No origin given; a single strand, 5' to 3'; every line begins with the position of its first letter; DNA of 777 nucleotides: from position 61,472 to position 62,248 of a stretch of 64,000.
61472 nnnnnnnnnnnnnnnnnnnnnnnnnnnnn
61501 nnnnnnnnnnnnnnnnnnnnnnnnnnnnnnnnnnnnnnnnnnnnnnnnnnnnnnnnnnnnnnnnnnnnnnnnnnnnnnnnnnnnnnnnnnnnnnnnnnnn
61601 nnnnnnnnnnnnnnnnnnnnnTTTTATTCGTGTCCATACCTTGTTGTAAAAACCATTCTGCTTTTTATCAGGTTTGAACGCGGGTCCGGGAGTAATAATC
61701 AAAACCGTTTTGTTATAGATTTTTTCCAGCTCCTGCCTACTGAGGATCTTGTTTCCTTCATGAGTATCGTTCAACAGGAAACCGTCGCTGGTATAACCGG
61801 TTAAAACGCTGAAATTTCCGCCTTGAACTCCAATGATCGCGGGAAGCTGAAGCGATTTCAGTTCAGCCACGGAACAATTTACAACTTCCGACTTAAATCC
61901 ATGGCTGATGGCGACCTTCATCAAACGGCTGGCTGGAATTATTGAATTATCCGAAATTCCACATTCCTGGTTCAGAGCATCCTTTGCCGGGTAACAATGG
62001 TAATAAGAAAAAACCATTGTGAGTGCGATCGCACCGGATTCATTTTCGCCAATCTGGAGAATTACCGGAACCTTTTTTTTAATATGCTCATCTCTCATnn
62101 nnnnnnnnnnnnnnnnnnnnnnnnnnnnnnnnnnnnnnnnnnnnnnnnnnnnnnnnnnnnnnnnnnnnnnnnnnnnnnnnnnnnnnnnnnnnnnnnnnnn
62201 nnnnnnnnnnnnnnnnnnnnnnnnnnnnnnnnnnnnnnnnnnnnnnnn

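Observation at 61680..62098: Peptidase-dead C39-like domain on the first ABC exporter of an NRPS-PKS operon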

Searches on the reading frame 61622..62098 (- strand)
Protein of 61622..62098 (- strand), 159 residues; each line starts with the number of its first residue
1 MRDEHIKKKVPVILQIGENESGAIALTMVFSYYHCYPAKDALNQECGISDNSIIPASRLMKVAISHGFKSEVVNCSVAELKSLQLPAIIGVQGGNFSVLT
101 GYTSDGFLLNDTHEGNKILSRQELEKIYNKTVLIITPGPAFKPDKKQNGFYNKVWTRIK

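Call 7: search_solved_structures(query=window:61622-62098:-, max_evalue=1, show_alignments=5)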
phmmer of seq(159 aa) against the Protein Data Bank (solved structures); distinct sequences matched with E-value up to 1: 9.
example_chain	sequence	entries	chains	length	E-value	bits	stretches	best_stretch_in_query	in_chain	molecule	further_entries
6mpz_A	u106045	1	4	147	3.7e-10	43.4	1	7-139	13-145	Double Glycine Motif Protease domain from AMS/PCAT Transporter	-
8hf4_A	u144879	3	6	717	2.4e-06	31.1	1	15-150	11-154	Transport/processing ATP-binding protein ComA | Competence factor transporting ATP-binding protein/permease ComA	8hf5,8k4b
8hf7_A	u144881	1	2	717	2.4e-06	31.1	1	15-150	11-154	Competence factor transporting ATP-binding protein/permease ComA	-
8hf6_A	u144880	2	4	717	2.4e-06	31.1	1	15-150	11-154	Competence factor transporting ATP-binding protein/permease ComA | Transport/processing ATP-binding protein ComA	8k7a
7n87_A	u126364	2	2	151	0.027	18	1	6-142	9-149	ABC-type bacteriocin transporter | Peptidase C39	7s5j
8vp9_A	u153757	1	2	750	0.046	17.2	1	6-148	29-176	ABC-type bacteriocin transporter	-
3zua_A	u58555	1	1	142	0.078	16.4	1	54-136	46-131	ALPHA-HEMOLYSIN TRANSLOCATION ATP-BINDING PROTEIN HLYB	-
6v9z_A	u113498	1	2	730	0.12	15.8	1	6-148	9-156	ABC-type bacteriocin transporter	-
3b79_A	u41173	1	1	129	0.21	15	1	26-102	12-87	Toxin secretion ATP-binding protein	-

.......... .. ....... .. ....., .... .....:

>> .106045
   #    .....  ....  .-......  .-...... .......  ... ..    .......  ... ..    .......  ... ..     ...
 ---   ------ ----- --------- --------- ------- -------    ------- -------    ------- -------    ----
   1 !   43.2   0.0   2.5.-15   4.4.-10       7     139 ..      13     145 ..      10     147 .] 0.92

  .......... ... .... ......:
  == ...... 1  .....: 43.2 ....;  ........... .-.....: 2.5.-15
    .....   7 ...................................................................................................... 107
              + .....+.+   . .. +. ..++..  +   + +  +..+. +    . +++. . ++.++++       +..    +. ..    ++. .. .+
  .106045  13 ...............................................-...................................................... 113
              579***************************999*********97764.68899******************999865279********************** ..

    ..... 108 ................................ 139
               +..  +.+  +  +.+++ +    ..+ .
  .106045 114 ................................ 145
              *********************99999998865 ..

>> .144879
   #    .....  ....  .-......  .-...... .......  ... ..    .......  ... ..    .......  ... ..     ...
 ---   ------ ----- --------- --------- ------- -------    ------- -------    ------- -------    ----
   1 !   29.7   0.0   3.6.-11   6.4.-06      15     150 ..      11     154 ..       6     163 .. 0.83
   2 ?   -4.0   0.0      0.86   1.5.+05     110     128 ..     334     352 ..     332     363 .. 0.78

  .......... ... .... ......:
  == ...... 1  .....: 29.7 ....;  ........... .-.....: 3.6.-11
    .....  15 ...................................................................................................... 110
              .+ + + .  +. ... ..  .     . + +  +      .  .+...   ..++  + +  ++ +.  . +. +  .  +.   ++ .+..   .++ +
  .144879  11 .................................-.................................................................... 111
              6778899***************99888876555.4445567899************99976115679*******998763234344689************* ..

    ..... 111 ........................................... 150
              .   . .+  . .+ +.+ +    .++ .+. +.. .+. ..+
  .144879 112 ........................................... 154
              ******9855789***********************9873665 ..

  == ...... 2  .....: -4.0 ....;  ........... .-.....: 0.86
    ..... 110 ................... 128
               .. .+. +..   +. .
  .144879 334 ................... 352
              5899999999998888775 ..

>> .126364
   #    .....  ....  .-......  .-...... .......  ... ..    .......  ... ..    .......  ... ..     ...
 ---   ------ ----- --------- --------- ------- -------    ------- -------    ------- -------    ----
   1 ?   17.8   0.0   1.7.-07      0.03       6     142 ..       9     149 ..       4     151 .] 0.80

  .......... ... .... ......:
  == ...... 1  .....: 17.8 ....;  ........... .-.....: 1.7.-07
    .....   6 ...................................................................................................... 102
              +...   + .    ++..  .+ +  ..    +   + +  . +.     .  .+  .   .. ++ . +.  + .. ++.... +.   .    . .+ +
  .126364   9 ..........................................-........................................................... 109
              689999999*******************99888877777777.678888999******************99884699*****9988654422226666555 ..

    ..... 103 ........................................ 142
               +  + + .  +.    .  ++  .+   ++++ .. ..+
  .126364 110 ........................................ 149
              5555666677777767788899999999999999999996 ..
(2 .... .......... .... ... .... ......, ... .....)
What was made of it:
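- On HlyB-type CLD (RTX T1SS group 2): Ser21 occupies the Cys position (call 7).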

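Call 20: search_protein_representatives(protein=window:61652-62098:-)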
Query: 149 residues. Proteins with E-value up to 0.001 (for the whole library): 1028; up to 1e-10: 103; up to 1e-30: 2. The best 150 are listed.
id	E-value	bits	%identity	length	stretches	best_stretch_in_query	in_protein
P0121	1.1e-62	226.8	70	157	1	1-148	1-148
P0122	2.9e-39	150.8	64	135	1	1-109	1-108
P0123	5.7e-20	88.3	36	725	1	9-145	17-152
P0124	1.7e-18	83.6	34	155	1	7-144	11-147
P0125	3.6e-17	79.2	38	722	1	10-146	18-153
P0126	6.8e-16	75.1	31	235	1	8-145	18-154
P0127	8.7e-16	74.8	35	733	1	2-144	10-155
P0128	1.4e-15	74.1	37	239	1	8-144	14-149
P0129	3.3e-15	72.9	33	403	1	7-144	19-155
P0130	4.0e-15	72.6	36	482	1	7-144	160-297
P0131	4.6e-15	72.4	33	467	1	9-144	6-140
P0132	5.6e-15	72.1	37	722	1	7-146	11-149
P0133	6.7e-15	71.9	36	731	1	7-144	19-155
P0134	1.4e-14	70.8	34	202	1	7-144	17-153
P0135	2.2e-14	70.2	31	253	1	6-148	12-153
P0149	3.5e-13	66.3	34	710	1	15-147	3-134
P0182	1.2e-11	61.3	31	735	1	8-141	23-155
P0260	4.3e-10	56.3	30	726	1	10-144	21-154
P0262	4.5e-10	56.3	29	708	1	8-142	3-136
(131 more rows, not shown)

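Call 46: predict_structure(alignment_id=A2)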
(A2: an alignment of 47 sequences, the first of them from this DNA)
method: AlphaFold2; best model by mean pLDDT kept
length: 152 residues; sequences in the alignment: 47
mean_pLDDT: 88.6   pTM: 0.84
mean pLDDT of the five models: 88.6, 87.7, 84.1, 83.2, 82.6
residues with pLDDT >= 90: 106; 70-90: 33; 50-70: 6; < 50: 7
segments of 3 or more residues with pLDDT < 50: 147-152
pLDDT, mean of each block of 10 residues (from residue 1): 76 87 94 90 83 87 95 95 95 94 94 94 96 95 63 36
secondary structure, 60 per line:
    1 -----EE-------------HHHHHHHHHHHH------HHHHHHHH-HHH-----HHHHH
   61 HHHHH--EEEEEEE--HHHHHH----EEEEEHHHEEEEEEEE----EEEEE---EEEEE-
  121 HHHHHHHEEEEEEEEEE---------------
elements in order: H21-32 H39-46 H56-65 E68-74 H77-82 E87-91 E95-102 E107-111 E115-119 H121-127 E128-137
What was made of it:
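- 61679..62098 (-): Catalytically degenerate C39 (C39-like) domain, residues 1-140 of ABC1. Gln15 is at 62054-62056, Ser21 (in place of Cys) at 62036-62038, Asn95 (in place of His) at 61814-61816, and Asp111 at 61766-61768. AF2 pLDDT 88.6 (call 46).
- On Peptidase C39 domain superfamily (Pfam PF03412), fold level: AF2 model pLDDT is 88.6 (call 46).
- Checked: The AF2 model of residues 1-152 is confident (pLDDT 88.6; call 46).
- The AF2 fold is confident (call 46).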

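Call 50: fold_search(model_id=the predicted structure, library=pdb)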
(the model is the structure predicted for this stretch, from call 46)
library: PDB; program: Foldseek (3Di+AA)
matches with E <= 10: 801; with E <= 0.001: 38
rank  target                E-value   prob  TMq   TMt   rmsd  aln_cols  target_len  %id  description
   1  6mpz_D                1.4e-12  1.00  0.82  0.88   1.3       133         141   28  Crystal structure of a double glycine motif protease from AMS/PCAT transporter in complex with the leader peptide (released 2019-02-06)
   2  6mpz_A                1.8e-12  1.00  0.83  0.89   1.3       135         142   27  Crystal structure of a double glycine motif protease from AMS/PCAT transporter in complex with the leader peptide (released 2019-02-06)
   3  6mpz_B                3.3e-12  1.00  0.82  0.89   1.3       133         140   28  Crystal structure of a double glycine motif protease from AMS/PCAT transporter in complex with the leader peptide (released 2019-02-06)
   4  8vp5_B                5.6e-11  1.00  0.83  0.19   2.5       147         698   24  Cryo-EM structure of the ABC transporter PCAT1 bound with ADP and Substrate (released 2024-10-30)
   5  6v9z_A                1.2e-10  1.00  0.82  0.19   2.6       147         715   24  Cryo-EM structure of PCAT1 bound to its CtA peptide substrate (released 2020-01-22)
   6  8vp5_A                4.2e-10  1.00  0.83  0.19   2.5       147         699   24  Cryo-EM structure of the ABC transporter PCAT1 bound with ADP and Substrate (released 2024-10-30)
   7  8vp6_B                6.1e-10  1.00  0.81  0.20   1.6       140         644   23  Cryo-EM structure of the ABC transporter PCAT1 bound with Mg_class_2 (released 2024-10-30)
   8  7n87_MODEL_1_A        6.9e-10  1.00  0.76  0.76   2.3       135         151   24  Solution NMR structure of peptidase domain from Clostridium thermocellum PCAT1 (released 2021-12-29)
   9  9azl_A                8.9e-10  1.00  0.79  0.18   2.0       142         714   22  Cryo-EM structure of the ABC transporter PCAT1 bound with MgADP class1 (released 2024-10-30)
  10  7t55_A                1.1e-09  1.00  0.81  0.18   2.0       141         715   23  Cryo-EM structure of PCAT1 in the inward-facing wide conformation under ATP turnover condition (released 2022-02-02)
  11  8vpb_A                2.1e-09  1.00  0.81  0.18   1.5       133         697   23  Cryo-EM structure of the ABC transporter PCAT1 bound with MgADP_Class_2 (released 2024-10-30)
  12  5xe8_A                5.8e-09  1.00  0.76  0.86   1.9       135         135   16  Crystal Structure of the Peptidase Domain of Streptococcus mutans ComA (released 2017-06-28)
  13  5xe9_A                9.7e-09  1.00  0.76  0.84   2.0       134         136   16  Crystal Structure of the Complex of the Peptidase Domain of Streptococcus mutans ComA with a Small Molecule Inhibitor. (released 2017-06-28)
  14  8vp9_A                1.3e-08  1.00  0.80  0.19   2.1       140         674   24  Cryo-EM structure of the cysteine-free ABC transporter PCAT1 bound with ADP and Substrate (released 2024-10-30)
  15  8vp9_B                1.9e-08  1.00  0.80  0.19   2.0       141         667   24  Cryo-EM structure of the cysteine-free ABC transporter PCAT1 bound with ADP and Substrate (released 2024-10-30)
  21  3zua_MODEL_1_A        1.8e-07  1.00  0.70  0.74   5.9       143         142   17  A C39-like domain (released 2012-08-01)
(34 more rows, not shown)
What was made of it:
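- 61679..62098 (-): Foldseek best hit 6mpz, TM 0.82-0.89 (call 50).
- On Peptidase C39 domain superfamily (Pfam PF03412), fold level: Foldseek best hits are LahT, PCAT1 and ComA (call 50).
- On HlyB-type CLD (RTX T1SS group 2): 3zua has E 0.078 by sequence (call 7) and TM 0.70, rmsd 5.9 A by structure, against 0.82-0.89 and 1.3 A for LahT (call 50).
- Closest known: NHLM/NHLP-type bacteriocin export cassette. Same: The N-terminal C39 fold is closest to LahT (call 50).
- Closest known: Active AMS/PCAT peptidase domains. Same: The fold is the same (TM 0.76-0.89, rmsd 1.3-2.6 A; call 50).
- Closest known: HlyB-type C39-like domain. Different: Structural similarity is lower (TM 0.70, rmsd 5.9 A; call 50).
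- Checked: Its best match is LahT (TM 0.82-0.89, rmsd 1.3 A; call 50).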

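Call 52: find_encoding_contigs(protein=P0182, flank=10000, max_places=1)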
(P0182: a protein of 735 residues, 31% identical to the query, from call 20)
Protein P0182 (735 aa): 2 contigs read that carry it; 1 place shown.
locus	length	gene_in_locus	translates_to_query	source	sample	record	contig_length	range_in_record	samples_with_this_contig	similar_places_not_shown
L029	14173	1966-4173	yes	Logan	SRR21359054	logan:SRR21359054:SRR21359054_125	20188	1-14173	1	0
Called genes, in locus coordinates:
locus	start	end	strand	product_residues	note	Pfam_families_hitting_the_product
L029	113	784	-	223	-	-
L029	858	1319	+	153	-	-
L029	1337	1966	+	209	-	-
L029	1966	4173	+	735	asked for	PF03412:Peptidase_C39, PF00664:ABC_membrane, PF00005:ABC_tran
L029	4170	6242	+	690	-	PF00664:ABC_membrane, PF00005:ABC_tran, PF02463:SMC_N (weak)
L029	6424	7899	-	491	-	-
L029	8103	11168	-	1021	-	PF07517:SecA_DEAD, PF00270:DEAD (weak), PF01043:SecA_PP_bind, PF21090:P-loop_SecA, PF07516:SecA_SW, PF02810:SEC-C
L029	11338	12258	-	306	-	PF01300:Sua5_yciO_yrdC, PF03481:Sua5_C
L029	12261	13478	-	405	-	PF00266:Aminotran_5, PF01053:Cys_Met_Meta_PP, PF01212:Beta_elim_lyase (weak)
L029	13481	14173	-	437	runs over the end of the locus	PF19295:SufBD_N, PF01458:SUFBD_core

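Call 77: find_encoding_contigs(protein=P0260, flank=8000, max_places=1)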
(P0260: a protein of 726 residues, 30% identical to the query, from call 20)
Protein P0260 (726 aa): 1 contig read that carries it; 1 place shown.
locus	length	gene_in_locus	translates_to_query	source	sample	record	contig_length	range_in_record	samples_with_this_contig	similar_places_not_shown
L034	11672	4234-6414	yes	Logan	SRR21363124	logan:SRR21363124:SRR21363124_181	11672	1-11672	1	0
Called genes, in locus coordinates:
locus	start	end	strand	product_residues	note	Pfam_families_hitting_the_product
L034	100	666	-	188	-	PF01965:DJ-1_PfpI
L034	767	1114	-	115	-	-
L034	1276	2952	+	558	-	PF02321:OEP (weak)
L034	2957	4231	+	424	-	PF00364:Biotin_lipoyl (faint), PF25917:BSH_RND (weak)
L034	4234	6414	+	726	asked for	PF03412:Peptidase_C39, PF00664:ABC_membrane, PF00005:ABC_tran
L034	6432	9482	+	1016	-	PF00664:ABC_membrane, PF00005:ABC_tran, PF02463:SMC_N (faint)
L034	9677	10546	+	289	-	PF02749:QRPTase_N, PF01729:QRPTase_C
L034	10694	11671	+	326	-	?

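Call 78: find_encoding_contigs(protein=P0149, flank=8000, max_places=1)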
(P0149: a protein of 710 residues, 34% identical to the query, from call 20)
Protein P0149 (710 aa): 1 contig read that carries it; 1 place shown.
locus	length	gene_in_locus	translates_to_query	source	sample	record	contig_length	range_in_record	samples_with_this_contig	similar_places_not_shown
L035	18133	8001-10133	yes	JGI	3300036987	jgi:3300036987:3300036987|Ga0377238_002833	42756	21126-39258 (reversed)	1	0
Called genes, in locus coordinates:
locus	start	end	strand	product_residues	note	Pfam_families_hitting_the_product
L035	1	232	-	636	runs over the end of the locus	PF13768:VWA_3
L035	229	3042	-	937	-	PF13525:YfiO (faint), PF13174:TPR_6 (faint), PF13432:TPR_16 (faint), PF07719:TPR_2 (faint), PF12895:ANAPC3 (faint), PF13424:TPR_12 (faint), PF13428:TPR_14 (faint), PF14559:TPR_19 (faint), +1 more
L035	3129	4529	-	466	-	-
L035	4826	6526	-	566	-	PF02321:OEP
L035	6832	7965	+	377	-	PF00364:Biotin_lipoyl (faint), PF25917:BSH_RND (weak), PF25919:BSH_CusB (weak), PF25973:BSH_CzcB (faint), PF25984:BSH_YknX (faint)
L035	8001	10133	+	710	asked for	PF03412:Peptidase_C39, PF00664:ABC_membrane, PF00005:ABC_tran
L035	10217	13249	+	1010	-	PF02463:SMC_N (faint), PF00664:ABC_membrane, PF00005:ABC_tran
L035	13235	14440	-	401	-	-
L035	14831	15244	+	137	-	-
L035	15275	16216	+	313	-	PF02666:PS_Dcarbxylase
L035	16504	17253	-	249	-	PF12811:BaxI_1, PF01027:Bax1-I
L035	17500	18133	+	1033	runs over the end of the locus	PF07517:SecA_DEAD, PF00270:DEAD (weak), PF01043:SecA_PP_bind, PF21090:P-loop_SecA, PF07516:SecA_SW, PF02810:SEC-C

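Call 79: find_encoding_contigs(protein=P0262, flank=8000, max_places=1)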
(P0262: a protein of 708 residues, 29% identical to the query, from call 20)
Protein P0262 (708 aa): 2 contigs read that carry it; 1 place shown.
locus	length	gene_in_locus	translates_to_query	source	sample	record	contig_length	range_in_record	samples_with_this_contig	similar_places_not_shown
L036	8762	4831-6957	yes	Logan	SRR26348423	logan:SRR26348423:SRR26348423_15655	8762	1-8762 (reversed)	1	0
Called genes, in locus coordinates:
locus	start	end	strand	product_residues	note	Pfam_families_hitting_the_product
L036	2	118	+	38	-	?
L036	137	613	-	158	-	PF01928:CYTH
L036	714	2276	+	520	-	PF07690:MFS_1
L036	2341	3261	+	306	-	PF08241:Methyltransf_11 (weak), PF13649:Methyltransf_25 (weak)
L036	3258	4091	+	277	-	PF09037:Sulphotransf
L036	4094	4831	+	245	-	-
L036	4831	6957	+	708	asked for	PF03412:Peptidase_C39, PF00664:ABC_membrane, PF00005:ABC_tran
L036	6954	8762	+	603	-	?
